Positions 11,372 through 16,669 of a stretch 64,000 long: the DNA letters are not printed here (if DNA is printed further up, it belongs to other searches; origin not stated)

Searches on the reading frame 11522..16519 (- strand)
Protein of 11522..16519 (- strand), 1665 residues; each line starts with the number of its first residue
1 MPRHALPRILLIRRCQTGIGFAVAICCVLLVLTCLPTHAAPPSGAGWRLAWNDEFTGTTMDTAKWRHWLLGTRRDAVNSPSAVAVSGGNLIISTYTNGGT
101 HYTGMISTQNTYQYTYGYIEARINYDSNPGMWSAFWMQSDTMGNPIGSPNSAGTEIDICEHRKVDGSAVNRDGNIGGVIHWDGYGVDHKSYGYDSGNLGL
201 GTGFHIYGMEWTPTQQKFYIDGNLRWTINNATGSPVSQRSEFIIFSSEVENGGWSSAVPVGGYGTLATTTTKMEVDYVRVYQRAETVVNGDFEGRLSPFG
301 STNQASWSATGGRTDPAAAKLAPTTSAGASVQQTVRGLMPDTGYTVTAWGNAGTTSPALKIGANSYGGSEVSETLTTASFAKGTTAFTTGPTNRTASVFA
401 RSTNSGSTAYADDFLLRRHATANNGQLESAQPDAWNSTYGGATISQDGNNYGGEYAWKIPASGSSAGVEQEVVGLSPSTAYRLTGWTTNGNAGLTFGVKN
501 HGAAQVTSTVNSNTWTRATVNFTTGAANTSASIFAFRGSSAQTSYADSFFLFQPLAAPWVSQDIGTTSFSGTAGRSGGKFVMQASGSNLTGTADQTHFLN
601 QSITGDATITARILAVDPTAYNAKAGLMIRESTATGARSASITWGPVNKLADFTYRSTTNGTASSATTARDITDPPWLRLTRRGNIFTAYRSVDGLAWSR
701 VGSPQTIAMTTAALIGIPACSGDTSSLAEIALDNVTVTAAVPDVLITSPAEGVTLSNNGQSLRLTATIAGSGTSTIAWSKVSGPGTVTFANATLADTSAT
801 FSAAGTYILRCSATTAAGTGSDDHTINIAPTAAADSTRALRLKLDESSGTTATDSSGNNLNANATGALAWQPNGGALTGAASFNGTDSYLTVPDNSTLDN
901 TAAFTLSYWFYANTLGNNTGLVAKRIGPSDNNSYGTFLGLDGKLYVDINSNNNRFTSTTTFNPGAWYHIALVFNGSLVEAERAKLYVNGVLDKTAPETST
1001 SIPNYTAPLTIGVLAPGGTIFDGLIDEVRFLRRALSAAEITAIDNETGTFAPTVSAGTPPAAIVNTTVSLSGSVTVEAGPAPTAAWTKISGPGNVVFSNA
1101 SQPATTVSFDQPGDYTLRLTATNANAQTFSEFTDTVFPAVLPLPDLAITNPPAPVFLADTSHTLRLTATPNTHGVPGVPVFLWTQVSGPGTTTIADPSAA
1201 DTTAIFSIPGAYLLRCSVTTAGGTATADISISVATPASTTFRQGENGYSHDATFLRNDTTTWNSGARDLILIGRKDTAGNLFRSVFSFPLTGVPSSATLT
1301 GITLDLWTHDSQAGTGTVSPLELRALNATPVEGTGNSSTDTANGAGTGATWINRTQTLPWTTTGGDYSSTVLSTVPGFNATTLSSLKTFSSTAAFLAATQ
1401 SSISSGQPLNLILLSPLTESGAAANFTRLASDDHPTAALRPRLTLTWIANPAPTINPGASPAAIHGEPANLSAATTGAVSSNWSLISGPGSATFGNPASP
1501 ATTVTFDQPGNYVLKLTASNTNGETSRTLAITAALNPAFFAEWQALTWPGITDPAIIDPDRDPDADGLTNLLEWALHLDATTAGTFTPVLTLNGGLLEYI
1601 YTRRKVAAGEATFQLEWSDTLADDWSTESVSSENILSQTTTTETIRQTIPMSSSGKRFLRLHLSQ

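Call 71: search_protein_families(library=pfam, proteins=[window:11522-16519:-])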
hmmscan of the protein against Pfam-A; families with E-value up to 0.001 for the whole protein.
window:11522-16519:- (1665 aa): 9 families
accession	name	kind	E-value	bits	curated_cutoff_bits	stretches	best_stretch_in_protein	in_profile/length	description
PF13385.13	Laminin_G_3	-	4.1e-31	108.6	27.6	1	884-1040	1-150/151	Concanavalin A-like lectin/glucanases superfamily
PF22352.2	K319L-like_PKD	-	3.5e-27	94.7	27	3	1065-1128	11-75/84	K319L-like, PKD domain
PF00801.26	PKD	-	7e-15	55.2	23.5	2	1464-1532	12-79/80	PKD domain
PF00722.28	Glyco_hydro_16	-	9.2e-14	51.7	22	1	79-277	10-173/175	Glycosyl hydrolases family 16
PF18981.6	InlK_D3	-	9.7e-08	32.4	25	0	1502-1532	42-72/75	Internalin K domain (D3/D4)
PF18911.6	PKD_4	-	9.7e-07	29.2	27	0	1450-1528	1-78/85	PKD domain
PF07081.18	DUF1349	-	1e-06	29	32.4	1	592-728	35-168/179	Protein of unknown function (DUF1349)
PF02018.23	CBM_4_9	-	1.3e-06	29.3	25.9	1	422-538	4-131/136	Carbohydrate binding domain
PF13927.12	Ig_3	-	6.6e-05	23.8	30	0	746-808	4-73/78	Immunoglobulin domain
